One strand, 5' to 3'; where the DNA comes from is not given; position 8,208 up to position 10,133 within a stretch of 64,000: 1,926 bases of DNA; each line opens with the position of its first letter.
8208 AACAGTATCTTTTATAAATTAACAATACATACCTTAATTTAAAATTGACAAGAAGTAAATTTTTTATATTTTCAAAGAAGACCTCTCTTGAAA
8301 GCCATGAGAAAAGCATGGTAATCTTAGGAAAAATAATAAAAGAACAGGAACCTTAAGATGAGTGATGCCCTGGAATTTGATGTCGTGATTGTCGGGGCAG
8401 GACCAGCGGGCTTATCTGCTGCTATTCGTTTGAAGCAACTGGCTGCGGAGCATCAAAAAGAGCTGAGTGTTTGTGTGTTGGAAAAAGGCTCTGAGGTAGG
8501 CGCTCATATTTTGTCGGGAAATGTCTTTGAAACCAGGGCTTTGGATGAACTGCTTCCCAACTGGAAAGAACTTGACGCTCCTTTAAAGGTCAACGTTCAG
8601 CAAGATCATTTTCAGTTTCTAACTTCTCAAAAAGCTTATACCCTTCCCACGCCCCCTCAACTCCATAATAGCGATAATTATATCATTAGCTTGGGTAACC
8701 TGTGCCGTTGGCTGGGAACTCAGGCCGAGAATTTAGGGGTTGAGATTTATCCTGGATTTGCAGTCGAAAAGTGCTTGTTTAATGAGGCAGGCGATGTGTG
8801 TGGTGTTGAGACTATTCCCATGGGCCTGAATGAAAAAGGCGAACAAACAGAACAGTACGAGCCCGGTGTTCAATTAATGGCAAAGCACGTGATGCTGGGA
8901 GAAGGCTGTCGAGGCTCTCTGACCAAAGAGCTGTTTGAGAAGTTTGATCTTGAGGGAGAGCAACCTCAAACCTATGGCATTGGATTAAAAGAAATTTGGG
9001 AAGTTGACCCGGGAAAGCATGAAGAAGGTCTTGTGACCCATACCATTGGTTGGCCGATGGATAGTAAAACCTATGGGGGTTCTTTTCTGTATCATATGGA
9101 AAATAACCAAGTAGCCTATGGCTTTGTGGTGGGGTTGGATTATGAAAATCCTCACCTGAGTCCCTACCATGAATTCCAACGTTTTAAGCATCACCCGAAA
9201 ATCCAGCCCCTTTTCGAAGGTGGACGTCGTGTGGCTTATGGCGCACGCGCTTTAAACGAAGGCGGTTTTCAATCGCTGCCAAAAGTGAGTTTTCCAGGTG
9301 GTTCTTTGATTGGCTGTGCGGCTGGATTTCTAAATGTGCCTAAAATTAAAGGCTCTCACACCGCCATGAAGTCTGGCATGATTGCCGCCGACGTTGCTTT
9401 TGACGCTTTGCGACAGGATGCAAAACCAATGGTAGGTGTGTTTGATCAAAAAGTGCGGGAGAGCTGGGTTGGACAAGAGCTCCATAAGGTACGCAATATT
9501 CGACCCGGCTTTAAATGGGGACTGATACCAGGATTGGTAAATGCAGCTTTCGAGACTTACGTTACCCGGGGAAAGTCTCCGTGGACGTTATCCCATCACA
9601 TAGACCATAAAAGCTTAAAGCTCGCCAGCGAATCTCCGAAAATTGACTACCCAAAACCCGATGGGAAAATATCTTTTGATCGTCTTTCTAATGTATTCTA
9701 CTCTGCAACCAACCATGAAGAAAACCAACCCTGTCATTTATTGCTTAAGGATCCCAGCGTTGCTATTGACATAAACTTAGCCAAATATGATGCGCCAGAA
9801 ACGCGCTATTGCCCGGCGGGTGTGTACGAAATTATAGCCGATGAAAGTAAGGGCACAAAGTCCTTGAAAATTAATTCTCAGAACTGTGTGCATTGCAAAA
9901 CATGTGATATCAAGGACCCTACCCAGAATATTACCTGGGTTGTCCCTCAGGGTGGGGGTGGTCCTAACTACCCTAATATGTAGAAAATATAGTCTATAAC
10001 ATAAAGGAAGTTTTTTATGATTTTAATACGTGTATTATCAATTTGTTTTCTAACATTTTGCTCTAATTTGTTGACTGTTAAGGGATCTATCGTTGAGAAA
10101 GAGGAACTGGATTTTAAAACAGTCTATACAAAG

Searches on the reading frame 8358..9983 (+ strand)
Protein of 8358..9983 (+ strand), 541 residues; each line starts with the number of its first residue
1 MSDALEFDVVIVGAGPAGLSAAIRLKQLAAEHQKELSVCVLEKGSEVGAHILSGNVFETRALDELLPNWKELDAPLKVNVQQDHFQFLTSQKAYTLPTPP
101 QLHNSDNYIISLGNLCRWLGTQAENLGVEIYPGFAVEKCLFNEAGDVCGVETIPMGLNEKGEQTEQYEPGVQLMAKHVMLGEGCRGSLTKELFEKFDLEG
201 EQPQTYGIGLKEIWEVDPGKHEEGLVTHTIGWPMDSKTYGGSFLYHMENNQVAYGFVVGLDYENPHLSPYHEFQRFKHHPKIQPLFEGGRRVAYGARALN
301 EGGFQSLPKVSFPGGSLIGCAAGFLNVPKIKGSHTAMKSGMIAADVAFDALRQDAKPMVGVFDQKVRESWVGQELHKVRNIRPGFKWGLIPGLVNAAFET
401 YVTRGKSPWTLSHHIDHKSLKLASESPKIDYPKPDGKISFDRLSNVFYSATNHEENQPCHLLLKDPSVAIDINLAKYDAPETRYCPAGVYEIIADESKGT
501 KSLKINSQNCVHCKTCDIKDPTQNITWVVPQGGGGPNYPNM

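Call 20: search_protein_families(library=pfam, proteins=[window:8358-9983:+], max_evalue=0.001)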
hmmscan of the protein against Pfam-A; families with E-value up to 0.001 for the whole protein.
window:8358-9983:+ (541 aa): 11 families
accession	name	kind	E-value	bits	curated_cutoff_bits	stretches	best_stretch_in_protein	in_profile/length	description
PF05187.19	Fer4_ETF_QO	-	5.2e-51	171.6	24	1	436-538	1-103/104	Electron transfer flavoprotein-ubiquinone oxidoreductase, 4Fe-4S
PF21162.3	ETFQO_UQ-bd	-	3.1e-44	149.9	27.7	1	206-299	1-96/96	ETF-QO, ubiquinone-binding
PF01266.30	DAO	-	1.4e-09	38.4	27.9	1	8-50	1-37/353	FAD dependent oxidoreductase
PF13450.12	NAD_binding_8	-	1.4e-07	32.1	21.9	1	11-56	1-40/68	NAD(P)-binding Rossmann-like domain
PF01946.23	Thi4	-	3.4e-06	26.9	26.2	1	3-58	14-65/235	Thi4 family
PF00890.30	FAD_binding_2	-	4e-06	26.7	20.4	1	8-51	1-38/414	FAD binding domain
PF07992.20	Pyr_redox_2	-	4.7e-06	26.7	26.1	1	7-69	1-53/291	Pyridine nucleotide-disulphide oxidoreductase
PF05834.18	Lycopene_cycl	-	3.6e-05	23.4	23.4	1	8-47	1-36/380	Lycopene cyclase protein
PF03486.20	HI0933_like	-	6.5e-05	22.9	50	1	8-52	2-40/244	HI0933-like protein Rossmann domain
PF13738.12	Pyr_redox_3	-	0.00011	22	30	1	10-50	1-35/305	Pyridine nucleotide-disulphide oxidoreductase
PF13454.12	NAD_binding_9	-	0.00013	22.4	21.8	1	10-93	1-77/155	FAD-NAD(P)-binding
